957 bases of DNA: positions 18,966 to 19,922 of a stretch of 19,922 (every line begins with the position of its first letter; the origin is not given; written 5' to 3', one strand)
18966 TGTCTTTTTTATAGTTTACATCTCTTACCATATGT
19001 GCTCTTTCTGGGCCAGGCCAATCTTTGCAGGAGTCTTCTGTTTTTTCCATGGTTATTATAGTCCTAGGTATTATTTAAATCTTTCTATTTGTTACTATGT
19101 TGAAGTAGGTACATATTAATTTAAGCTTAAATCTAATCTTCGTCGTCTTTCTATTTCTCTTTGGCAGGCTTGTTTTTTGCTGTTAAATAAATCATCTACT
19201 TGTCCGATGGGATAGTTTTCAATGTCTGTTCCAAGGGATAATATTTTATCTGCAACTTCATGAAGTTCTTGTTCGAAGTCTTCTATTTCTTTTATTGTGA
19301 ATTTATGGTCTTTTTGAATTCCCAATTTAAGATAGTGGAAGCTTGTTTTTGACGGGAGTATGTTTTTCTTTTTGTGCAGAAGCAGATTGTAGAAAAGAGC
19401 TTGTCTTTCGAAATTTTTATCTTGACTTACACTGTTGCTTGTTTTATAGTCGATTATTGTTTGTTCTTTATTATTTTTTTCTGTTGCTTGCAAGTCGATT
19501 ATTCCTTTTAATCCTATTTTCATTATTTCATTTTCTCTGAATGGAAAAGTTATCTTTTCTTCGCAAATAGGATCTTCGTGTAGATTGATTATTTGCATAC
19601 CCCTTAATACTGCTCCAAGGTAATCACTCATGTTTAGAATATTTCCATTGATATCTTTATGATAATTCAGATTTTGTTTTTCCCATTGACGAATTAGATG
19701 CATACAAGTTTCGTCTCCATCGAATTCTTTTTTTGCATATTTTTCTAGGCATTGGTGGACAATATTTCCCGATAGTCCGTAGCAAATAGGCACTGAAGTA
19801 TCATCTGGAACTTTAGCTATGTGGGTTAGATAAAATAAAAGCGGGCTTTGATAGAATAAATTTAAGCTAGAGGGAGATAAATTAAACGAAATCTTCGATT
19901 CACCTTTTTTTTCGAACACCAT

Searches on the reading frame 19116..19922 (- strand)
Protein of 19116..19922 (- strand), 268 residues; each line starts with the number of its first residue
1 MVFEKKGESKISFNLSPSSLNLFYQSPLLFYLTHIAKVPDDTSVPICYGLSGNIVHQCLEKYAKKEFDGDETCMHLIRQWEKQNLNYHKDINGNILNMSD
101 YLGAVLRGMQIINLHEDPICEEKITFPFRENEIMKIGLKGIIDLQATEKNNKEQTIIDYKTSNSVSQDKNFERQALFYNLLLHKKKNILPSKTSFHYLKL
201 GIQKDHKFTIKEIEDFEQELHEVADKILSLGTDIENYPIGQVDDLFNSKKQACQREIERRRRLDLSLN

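Call 29: search_protein_families(library=pfam, proteins=[window:19116-19922:-], max_evalue=0.01)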
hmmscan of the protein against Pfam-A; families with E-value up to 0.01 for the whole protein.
window:19116-19922:- (268 aa): 1 family
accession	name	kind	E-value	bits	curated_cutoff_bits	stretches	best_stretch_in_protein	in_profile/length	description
PF12705.13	PDDEXK_1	-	4.1e-20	73.2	22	1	15-228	2-225/247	PD-(D/E)XK nuclease superfamily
